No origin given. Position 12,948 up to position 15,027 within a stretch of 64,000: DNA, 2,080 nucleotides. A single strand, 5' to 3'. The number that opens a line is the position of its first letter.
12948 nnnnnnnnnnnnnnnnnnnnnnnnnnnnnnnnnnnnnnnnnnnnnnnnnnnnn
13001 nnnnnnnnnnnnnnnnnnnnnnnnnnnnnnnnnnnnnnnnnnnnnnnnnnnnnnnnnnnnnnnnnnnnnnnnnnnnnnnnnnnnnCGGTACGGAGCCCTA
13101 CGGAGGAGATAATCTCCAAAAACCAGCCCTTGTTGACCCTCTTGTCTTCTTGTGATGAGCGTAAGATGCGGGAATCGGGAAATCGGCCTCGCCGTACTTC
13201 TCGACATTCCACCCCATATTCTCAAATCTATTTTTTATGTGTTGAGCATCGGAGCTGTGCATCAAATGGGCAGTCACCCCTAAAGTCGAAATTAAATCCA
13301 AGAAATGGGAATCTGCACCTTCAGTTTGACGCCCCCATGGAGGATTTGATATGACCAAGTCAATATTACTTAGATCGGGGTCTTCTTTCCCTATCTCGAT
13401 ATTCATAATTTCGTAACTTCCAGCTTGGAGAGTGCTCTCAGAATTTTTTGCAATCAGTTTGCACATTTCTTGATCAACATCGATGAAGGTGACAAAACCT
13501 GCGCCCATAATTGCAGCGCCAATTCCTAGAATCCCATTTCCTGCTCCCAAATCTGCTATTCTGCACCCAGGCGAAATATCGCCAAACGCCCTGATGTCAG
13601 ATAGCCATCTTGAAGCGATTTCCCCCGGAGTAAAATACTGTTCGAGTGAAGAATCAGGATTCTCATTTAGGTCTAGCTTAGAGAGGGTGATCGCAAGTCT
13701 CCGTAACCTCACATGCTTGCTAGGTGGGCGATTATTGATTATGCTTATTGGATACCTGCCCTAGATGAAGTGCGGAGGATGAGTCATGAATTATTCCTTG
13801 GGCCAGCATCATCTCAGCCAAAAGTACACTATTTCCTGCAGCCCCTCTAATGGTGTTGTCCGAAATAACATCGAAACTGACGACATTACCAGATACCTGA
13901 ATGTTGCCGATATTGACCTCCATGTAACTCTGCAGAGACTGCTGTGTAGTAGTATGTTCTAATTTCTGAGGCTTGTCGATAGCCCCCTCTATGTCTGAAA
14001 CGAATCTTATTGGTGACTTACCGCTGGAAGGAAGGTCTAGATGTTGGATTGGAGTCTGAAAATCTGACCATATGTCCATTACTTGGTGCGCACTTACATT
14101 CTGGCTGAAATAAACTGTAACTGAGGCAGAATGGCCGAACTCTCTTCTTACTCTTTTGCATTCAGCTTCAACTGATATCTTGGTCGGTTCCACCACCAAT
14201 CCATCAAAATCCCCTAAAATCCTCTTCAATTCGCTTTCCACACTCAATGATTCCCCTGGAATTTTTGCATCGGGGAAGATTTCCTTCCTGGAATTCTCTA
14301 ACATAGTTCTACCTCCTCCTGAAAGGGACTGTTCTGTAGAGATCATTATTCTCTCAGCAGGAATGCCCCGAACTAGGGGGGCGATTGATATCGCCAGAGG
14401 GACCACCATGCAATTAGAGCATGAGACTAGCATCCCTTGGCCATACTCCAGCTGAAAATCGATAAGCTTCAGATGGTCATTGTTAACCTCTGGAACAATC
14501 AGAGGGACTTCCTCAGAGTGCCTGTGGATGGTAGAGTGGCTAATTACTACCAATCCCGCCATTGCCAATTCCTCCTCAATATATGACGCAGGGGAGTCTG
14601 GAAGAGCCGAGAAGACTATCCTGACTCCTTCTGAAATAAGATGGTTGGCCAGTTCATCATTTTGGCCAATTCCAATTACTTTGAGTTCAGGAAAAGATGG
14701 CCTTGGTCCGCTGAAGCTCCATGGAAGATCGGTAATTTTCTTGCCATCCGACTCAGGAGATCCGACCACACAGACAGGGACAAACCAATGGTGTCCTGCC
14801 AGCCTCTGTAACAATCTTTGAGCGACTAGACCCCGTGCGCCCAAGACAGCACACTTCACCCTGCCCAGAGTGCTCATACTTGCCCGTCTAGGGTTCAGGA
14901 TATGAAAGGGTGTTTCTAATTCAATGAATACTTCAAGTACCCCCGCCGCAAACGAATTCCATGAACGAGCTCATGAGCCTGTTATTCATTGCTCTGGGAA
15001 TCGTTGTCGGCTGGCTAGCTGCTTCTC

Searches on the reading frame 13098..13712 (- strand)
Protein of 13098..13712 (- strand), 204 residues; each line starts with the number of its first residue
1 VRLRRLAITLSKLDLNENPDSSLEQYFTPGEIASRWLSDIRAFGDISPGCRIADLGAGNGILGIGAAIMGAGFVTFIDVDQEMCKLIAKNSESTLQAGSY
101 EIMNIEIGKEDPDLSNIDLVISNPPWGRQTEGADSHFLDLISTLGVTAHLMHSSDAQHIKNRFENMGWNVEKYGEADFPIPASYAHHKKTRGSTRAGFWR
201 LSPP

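Call 3: search_protein_families(library=pfam, proteins=[window:13098-13712:-], max_evalue=0.1)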
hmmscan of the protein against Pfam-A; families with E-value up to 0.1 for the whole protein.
window:13098-13712:- (204 aa): 10 families
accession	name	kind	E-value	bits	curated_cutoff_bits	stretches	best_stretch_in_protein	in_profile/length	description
PF05175.20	MTS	-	2.3e-07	31.1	23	1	51-137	34-119/170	Methyltransferase small domain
PF03602.21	Cons_hypoth95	-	8.1e-07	29.3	24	1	49-134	42-132/182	Conserved hypothetical protein 95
PF06325.19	PrmA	-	1.9e-06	28.1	22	1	47-123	160-233/296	Ribosomal protein L11 methyltransferase (PrmA)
PF13847.12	Methyltransf_31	-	0.00065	19.8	27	1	47-126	2-84/145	Methyltransferase domain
PF13649.12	Methyltransf_25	-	0.0007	20.7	27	1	52-122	1-70/97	Methyltransferase domain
PF10294.15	Methyltransf_16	-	0.00078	19.7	21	1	30-121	25-125/174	Lysine methyltransferase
PF01170.24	UPF0020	-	0.0047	17.1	22.3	1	77-149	82-153/197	RMKL-like, methyltransferase domain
PF02527.21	GidB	-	0.007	16.2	27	1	19-121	17-120/184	rRNA small subunit methyltransferase G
PF08242.18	Methyltransf_12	-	0.041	15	30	0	54-123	2-72/98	Methyltransferase domain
PF00145.23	DNA_methylase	-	0.067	13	22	0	51-125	2-70/324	C-5 cytosine-specific DNA methylase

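Call 4: search_protein_families(library=ncbifam, proteins=[window:13098-13712:-], max_evalue=0.1)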
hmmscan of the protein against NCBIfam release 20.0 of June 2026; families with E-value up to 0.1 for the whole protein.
window:13098-13712:- (204 aa): 23 families
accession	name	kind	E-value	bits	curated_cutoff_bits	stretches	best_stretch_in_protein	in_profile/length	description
TIGR03534.1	RF_mod_PrmC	equivalog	1.2e-06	28.2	199.1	1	49-126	89-166/253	peptide chain release factor N(5)-glutamine methyltransferase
NF011528.0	PRK14968.1-2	equivalog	1.8e-06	27.6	171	1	45-126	35-117/205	putative methyltransferase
NF001790.0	PRK00517.3-3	equivalog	2.2e-06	27.3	269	1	47-96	121-170/262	50S ribosomal protein L11 methyltransferase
TIGR00095.1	TIGR00095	equivalog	5.2e-06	26.2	117.5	1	49-130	53-138/194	16S rRNA (guanine(966)-N(2))-methyltransferase RsmD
TIGR02469.1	CbiT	equivalog_domain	9.4e-06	25.9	78.3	1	46-121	17-93/124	precorrin-6Y C5,15-methyltransferase (decarboxylating) subunit CbiT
TIGR00406.1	prmA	equivalog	1.4e-05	24.7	183.15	1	50-123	161-232/288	50S ribosomal protein L11 methyltransferase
TIGR01177.1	TIGR01177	hypoth_equivalog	4.8e-05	22.8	316.55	1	26-151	160-283/330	TIGR01177 family methyltransferase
TIGR00536.1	hemK_fam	subfamily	5.6e-05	22.3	115.5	1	49-133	115-199/286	HemK family protein methyltransferase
NF043040.1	corrin_prot_MT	hypoth_equivalog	0.00023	20.7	180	1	46-112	38-104/216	corrinoid protein-associated methyltransferase CpaM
NF047649.1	MTase_UXPK_star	exception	0.00064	18.8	460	1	42-123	71-153/283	methyltransferase/UXPK-star double selenoprotein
NF041537.1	ArsM_AhpD_UU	exception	0.00085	18.2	510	1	43-123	71-152/345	arsenite methyltransferase/AhpD domain selenoprotein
NF001785.0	PRK00517.2-2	equivalog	0.0012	18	188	1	50-108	147-201/282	50S ribosomal protein L11 methyltransferase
TIGR01983.1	UbiG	equivalog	0.0015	17.9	102.95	1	49-112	50-113/228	bifunctional 2-polyprenyl-6-hydroxyphenol methylase/3-demethylubiquinol 3-O-methyltransferase UbiG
NF041536.1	ArsM_DUF2284_UU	exception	0.0042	15.5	575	1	42-123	70-152/459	arsenite methyltransferase/DUF2284 domain selenoprotein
NF011529.0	PRK14968.1-3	equivalog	0.0057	16.1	162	1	52-94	38-79/198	putative methyltransferase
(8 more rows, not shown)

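Call 72: search_solved_structures(query=window:13098-13712:-, max_evalue=0.001)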
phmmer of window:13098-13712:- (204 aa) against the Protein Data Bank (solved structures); distinct sequences matched with E-value up to 0.001: 5.
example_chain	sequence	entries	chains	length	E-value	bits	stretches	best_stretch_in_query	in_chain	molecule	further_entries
1wy7_A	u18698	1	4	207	2.9e-21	79.4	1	2-190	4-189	hypothetical protein PH1948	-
9ohl_C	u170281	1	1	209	9.1e-21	77.8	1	2-191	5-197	rRNA N(6)-adenosine-methyltransferase METTL5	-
6h2u_A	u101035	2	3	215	9.9e-21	77.7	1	2-191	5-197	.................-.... protein 5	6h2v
1ne2_A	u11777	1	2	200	1.7e-12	50.8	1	6-195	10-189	hypothetical protein ta1320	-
3p9n_A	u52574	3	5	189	8.7e-07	32.1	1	44-138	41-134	POSSIBLE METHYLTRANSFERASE (METHYLASE) | Putative methyltransferase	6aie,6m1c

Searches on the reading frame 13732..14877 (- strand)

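Call 3: search_protein_families(library=pfam, proteins=[window:13732-14877:-], max_evalue=0.1)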
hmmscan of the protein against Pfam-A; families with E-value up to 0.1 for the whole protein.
window:13732-14877:- (381 aa): 2 families
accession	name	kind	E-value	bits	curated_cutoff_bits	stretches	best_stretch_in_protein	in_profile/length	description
PF01118.30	Semialdhyde_dh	-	3e-20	73.3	26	1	9-137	2-119/121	Semialdehyde dehydrogenase, NAD binding domain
PF02774.23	Semialdhyde_dhC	-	3.4e-06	27.8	26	1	166-343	2-183/184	Semialdehyde dehydrogenase, dimerisation domain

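Call 4: search_protein_families(library=ncbifam, proteins=[window:13732-14877:-], max_evalue=0.1)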
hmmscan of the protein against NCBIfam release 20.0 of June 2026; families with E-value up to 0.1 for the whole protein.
window:13732-14877:- (381 aa): 10 families
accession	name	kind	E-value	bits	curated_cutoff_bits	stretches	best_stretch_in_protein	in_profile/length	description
NF006416.0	PRK08664.1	subfamily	3.4e-73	246.8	232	1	7-363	4-349/350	aspartate-semialdehyde dehydrogenase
TIGR00978.1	asd_EA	equivalog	1.9e-70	237.6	301.2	1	7-358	1-341/342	aspartate-semialdehyde dehydrogenase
NF011456.0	PRK14874.1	equivalog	3.7e-28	98.5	223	2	6-196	4-171/346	aspartate-semialdehyde dehydrogenase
TIGR01296.1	asd_B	equivalog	3.8e-22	78.9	324.2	2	9-196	2-167/339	aspartate-semialdehyde dehydrogenase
NF005229.0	PRK06728.1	equivalog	1.5e-16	60.2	628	2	10-195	9-171/347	aspartate-semialdehyde dehydrogenase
NF004224.0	PRK05671.1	equivalog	2.2e-08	34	284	1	84-193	66-168/336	aspartate-semialdehyde dehydrogenase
NF005957.0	PRK08040.1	equivalog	9.1e-08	31.9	273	1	82-193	65-169/336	aspartate-semialdehyde dehydrogenase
TIGR01850.1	argC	equivalog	2.9e-07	30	233.6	1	8-197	2-192/345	N-acetyl-gamma-glutamyl-phosphate reductase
NF005144.0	PRK06598.1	subfamily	1.6e-05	24.2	198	0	113-193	97-172/369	aspartate-semialdehyde dehydrogenase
NF005368.0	PRK06901.1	equivalog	0.00011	21.5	437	1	104-180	85-155/323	oxidoreductase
